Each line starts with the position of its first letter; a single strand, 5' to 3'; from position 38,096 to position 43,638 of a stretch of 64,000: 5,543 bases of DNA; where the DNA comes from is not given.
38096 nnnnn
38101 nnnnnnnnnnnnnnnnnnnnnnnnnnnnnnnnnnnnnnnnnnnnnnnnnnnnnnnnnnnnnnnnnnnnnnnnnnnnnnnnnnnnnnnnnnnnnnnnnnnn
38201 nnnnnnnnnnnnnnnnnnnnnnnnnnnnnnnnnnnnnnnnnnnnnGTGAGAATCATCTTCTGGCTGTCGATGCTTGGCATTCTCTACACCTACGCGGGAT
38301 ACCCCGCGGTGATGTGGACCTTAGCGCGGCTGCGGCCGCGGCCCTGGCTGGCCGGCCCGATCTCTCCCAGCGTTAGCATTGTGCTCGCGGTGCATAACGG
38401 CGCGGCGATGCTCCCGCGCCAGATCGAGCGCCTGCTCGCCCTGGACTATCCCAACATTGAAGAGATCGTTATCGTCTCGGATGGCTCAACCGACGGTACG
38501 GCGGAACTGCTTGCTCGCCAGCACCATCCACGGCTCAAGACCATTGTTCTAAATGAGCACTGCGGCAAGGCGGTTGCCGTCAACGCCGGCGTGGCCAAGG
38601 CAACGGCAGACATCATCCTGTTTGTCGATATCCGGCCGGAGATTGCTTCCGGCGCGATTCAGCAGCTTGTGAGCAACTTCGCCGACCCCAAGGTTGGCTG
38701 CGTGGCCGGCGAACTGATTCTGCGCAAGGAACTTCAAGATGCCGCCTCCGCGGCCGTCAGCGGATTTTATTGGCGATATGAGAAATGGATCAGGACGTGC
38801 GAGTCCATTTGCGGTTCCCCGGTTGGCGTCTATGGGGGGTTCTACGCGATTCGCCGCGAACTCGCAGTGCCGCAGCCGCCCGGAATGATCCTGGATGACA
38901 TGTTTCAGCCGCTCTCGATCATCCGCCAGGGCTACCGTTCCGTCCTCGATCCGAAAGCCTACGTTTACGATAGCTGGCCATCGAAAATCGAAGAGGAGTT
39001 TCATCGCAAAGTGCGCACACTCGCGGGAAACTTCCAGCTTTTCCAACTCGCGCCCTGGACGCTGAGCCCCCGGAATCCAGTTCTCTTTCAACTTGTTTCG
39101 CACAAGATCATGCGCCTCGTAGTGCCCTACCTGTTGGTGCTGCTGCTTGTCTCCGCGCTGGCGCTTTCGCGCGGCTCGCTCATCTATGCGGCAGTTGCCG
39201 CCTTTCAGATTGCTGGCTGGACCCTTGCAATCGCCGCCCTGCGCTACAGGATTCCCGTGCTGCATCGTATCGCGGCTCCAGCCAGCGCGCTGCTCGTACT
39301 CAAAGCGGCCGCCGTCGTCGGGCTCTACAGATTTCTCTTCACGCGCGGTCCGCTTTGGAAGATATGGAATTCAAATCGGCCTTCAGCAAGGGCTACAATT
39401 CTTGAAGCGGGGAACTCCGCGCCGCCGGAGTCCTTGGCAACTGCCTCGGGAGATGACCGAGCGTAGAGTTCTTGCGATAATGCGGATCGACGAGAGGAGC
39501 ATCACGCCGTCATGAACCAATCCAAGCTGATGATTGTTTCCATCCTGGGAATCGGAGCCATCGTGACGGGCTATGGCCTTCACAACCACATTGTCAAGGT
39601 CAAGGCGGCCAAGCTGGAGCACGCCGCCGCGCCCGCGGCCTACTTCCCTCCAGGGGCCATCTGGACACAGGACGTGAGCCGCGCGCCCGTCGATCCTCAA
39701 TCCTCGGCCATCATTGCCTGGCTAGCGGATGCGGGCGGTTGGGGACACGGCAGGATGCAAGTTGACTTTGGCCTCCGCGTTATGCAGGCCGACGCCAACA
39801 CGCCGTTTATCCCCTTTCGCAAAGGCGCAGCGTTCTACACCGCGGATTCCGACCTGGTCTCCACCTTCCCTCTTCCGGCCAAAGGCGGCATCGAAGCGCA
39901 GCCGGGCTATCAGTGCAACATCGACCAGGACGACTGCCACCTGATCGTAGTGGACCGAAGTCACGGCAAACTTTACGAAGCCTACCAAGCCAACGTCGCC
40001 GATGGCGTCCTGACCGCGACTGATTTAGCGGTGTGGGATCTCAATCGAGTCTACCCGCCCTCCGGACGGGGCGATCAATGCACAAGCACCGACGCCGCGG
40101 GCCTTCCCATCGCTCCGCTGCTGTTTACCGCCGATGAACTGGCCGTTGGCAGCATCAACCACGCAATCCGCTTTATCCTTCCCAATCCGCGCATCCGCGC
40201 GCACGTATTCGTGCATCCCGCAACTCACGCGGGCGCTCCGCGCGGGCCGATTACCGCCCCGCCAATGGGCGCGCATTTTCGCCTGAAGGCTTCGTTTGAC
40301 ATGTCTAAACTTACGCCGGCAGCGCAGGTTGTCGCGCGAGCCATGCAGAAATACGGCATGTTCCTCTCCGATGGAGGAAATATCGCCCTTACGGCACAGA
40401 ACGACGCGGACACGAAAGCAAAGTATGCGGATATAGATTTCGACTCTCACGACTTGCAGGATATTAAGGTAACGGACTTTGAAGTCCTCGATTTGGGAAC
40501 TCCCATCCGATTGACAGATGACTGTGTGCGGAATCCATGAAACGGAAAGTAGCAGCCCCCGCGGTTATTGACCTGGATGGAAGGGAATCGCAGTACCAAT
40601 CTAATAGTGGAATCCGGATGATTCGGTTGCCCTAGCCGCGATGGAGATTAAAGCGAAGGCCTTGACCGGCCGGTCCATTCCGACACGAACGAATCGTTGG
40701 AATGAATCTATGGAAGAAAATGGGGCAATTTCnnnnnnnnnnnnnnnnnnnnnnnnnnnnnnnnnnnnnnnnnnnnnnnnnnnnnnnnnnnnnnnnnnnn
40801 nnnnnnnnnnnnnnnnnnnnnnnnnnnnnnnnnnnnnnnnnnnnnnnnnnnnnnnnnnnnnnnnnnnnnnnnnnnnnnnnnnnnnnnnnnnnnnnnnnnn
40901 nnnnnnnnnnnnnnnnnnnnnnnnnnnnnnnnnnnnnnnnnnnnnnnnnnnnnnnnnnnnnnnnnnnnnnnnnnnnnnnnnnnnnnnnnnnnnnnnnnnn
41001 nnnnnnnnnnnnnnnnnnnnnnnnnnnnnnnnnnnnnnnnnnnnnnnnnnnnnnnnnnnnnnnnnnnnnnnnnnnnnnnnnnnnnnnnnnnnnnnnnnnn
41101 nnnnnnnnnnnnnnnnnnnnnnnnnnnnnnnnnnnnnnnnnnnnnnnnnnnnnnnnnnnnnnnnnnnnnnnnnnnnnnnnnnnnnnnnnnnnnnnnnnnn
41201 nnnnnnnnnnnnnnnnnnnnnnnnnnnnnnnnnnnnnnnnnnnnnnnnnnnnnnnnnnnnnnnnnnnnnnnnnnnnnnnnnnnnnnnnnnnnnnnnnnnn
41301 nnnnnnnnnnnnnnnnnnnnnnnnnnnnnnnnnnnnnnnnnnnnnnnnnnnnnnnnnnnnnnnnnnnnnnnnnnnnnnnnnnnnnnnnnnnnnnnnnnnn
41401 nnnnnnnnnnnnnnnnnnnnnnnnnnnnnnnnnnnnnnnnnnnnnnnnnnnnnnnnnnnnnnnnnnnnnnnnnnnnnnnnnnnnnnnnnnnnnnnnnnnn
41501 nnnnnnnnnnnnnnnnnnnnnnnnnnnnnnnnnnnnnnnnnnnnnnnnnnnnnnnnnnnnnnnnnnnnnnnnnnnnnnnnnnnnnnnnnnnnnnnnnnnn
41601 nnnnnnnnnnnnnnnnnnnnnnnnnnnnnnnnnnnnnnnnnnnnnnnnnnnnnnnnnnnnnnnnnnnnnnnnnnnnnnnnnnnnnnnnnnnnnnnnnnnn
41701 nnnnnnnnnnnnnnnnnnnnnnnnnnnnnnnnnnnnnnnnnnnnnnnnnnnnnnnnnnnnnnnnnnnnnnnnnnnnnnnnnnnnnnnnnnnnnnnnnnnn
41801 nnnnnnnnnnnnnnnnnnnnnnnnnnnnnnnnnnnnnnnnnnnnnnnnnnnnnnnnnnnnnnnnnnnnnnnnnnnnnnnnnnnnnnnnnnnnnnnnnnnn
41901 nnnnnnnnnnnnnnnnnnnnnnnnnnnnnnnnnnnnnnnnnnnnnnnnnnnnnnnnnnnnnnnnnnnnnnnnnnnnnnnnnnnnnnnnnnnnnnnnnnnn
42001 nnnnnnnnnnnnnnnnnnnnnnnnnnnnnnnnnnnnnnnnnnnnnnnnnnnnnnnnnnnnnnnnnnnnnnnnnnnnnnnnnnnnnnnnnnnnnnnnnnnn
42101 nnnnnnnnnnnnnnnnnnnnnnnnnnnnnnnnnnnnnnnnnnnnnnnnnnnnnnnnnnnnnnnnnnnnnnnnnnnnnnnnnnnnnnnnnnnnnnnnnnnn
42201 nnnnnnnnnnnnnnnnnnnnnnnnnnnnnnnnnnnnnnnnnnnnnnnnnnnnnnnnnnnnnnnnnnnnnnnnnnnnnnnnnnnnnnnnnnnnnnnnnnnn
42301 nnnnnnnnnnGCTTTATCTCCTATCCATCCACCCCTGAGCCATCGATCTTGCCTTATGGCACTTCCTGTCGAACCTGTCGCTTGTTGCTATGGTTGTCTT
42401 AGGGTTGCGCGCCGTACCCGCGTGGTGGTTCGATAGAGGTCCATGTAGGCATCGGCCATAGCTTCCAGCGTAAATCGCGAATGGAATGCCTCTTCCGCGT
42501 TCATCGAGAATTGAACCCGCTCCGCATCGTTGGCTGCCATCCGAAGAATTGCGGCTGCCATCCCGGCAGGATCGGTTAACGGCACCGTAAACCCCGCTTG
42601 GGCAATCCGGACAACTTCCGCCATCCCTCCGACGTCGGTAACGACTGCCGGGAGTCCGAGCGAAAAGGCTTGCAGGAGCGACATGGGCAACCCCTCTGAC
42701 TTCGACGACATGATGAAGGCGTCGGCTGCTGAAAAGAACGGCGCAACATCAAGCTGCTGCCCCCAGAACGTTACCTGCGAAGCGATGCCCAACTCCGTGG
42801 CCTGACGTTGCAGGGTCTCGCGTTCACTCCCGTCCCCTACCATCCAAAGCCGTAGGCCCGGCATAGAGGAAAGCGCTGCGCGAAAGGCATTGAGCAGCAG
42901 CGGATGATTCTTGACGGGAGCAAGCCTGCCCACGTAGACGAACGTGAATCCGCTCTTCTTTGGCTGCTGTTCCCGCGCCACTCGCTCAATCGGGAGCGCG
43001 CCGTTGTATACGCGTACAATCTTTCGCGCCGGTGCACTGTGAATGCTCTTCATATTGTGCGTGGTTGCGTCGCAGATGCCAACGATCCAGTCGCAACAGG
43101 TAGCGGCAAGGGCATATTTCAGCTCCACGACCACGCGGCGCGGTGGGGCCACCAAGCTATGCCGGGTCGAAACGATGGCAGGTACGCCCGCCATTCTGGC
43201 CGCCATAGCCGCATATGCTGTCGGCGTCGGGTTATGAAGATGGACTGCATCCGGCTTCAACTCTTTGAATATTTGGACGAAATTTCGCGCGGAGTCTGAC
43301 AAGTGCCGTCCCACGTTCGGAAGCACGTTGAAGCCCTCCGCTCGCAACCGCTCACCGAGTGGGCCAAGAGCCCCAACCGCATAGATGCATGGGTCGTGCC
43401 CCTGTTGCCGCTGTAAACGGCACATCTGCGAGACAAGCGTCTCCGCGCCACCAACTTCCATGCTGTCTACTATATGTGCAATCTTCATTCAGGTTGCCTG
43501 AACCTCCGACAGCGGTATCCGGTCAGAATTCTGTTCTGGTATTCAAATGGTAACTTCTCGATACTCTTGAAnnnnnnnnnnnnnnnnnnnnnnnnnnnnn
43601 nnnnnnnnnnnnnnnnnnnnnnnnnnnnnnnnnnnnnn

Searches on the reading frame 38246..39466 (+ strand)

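Call 4: search_protein_families(library=ncbifam, proteins=[window:38246-39466:+], max_evalue=0.00001)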
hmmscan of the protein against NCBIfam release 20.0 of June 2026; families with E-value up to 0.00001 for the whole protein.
window:38246-39466:+ (406 aa): 12 families
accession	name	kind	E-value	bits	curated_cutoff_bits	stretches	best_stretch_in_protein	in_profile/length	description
TIGR03937.1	PgaC_IcaA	equivalog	1.8e-23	83.1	422.3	1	40-328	44-340/407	poly-beta-1,6-N-acetyl-D-glucosamine synthase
TIGR03965.1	mycofact_glyco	equivalog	5.7e-19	68.3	280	1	34-159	67-193/467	mycofactocin biosynthesis glycosyltransferase MftF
NF041875.1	EPS_EpsD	equivalog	6e-17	62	370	1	43-143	1-102/325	exopolysaccharide biosynthesis glycosyltransferase EpsD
NF007482.0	PRK10073.1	equivalog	5.1e-13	48.7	423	1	40-142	5-107/334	glycosyltransferase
TIGR03111.1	glyc2_xrt_Gpos1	hypoth_equivalog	2.4e-11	43.1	363.95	1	3-168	7-180/439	TIGR03111 family XrtG-associated glycosyltransferase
TIGR04283.1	glyco_like_mftF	equivalog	2.9e-11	43.4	182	1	43-136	1-88/221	TIGR04283 family arsenosugar biosynthesis glycosyltransferase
TIGR04242.1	nodulat_NodC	equivalog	9e-11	41.3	550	1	39-164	46-175/395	chitooligosaccharide synthase NodC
NF038299.1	EPS_HpsN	equivalog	2.3e-10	39.9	425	1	41-169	1-131/317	hormogonium polysaccharide biosynthesis glycosyltransferase HpsN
NF047683.1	TeichurnBiosyTuaG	equivalog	1.1e-09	38.3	400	1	40-128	5-94/252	teichuronic acid biosynthesis protein TuaG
NF007986.1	PRK10714.1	equivalog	2.1e-08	33.5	529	1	42-144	7-114/316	undecaprenyl-phosphate 4-deoxy-4-formamido-L-arabinose transferase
TIGR03469.1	HpnB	hypoth_equivalog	3e-08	33.1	379.25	1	28-149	31-164/386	hopene-associated glycosyltransferase HpnB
NF050050.1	ProtGlycPglI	equivalog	4.8e-07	29.4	500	1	41-155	2-118/306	GalNAc(5)-diNAcBac-PP-undecaprenol beta-1,3-glucosyltransferase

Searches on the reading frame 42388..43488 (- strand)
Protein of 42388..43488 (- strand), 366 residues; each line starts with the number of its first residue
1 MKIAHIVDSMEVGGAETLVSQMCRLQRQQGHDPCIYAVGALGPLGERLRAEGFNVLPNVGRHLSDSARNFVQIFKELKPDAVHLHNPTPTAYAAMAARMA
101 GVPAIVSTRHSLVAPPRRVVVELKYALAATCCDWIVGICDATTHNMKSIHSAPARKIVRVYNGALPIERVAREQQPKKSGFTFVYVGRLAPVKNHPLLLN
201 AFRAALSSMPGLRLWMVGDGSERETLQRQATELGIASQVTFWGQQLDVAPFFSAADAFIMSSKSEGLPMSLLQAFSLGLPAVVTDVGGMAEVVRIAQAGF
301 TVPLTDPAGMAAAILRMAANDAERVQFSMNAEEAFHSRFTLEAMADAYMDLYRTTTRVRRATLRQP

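Call 4: search_protein_families(library=ncbifam, proteins=[window:42388-43488:-], max_evalue=0.00001)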
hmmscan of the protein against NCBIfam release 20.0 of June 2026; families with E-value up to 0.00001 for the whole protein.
window:42388-43488:- (366 aa): 31 families (the best 25 are shown)
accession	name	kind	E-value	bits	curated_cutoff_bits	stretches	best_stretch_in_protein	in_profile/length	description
TIGR03088.1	stp2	hypoth_equivalog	1.3e-47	162.6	409.05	1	2-354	3-372/374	TIGR03088 family PEP-CTERM/XrtA system glycosyltransferase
TIGR03999.1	thiol_BshA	equivalog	1.2e-33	116.6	273.7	1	67-355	73-373/375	N-acetyl-alpha-D-glucosaminyl L-malate synthase BshA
NF041876.1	EPS_EpsE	equivalog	5.7e-26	91.7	400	1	67-346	102-387/389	exopolysaccharide biosynthesis GT4 family glycosyltransferase EpsE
NF007396.0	PRK09922.1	equivalog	3.9e-22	78.6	385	1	64-296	72-302/361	lipopolysaccharide 1,6-galactosyltransferase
NF011726.0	PRK15179.1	equivalog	7.7e-21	74.1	733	1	67-352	389-691/694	Vi polysaccharide biosynthesis protein TviE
NF038011.1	PelF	equivalog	3.3e-20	72.6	100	1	146-352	271-489/489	GT4 family glycosyltransferase PelF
TIGR04157.1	glyco_rSAM_CFB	subfamily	9.7e-20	70.9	400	1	129-352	167-406/406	TIGR04157 family glycosyltransferase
TIGR04063.1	stp3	hypoth_equivalog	1.8e-19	69.9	442.05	1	61-355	75-395/397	TIGR04063 family PEP-CTERM/XrtA system glycosyltransferase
NF038229.1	Glyco4_Geo_Pelo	equivalog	3.4e-19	69.1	400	1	67-355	44-336/338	GPMC system family 4 glycosyltransferase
TIGR03449.1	mycothiol_MshA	equivalog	7e-18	64.7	462.5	1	183-355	223-403/406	D-inositol-3-phosphate glycosyltransferase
NF053787.1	GlcN_PG_synth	equivalog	1.4e-15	57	480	1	183-354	200-358/361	N-acetylglucosaminyl phosphatidylglycerol synthase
TIGR02095.1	glgA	subfamily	4.4e-15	55.3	328.45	1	177-354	291-476/477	glycogen/starch synthase, ADP-glucose type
NF047684.1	TeichurnBiosyTuaC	equivalog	1.1e-14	54.2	550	1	183-355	222-389/391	teichuronic acid biosynthesis protein TuaC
NF012034.0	PRK15490.1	equivalog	2.7e-14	52.5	813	1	81-347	283-568/578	Vi polysaccharide biosynthesis glycosyltransferase TviE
NF050056.1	ProtGlycPglH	equivalog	4.6e-14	52.2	600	1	171-352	171-350/354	GalNAc-alpha-(1->4)-GalNAc-alpha-(1->3)-diNAcBac-PP-undecaprenol alpha-1,4-N-acetyl-D-galactosaminyltransferase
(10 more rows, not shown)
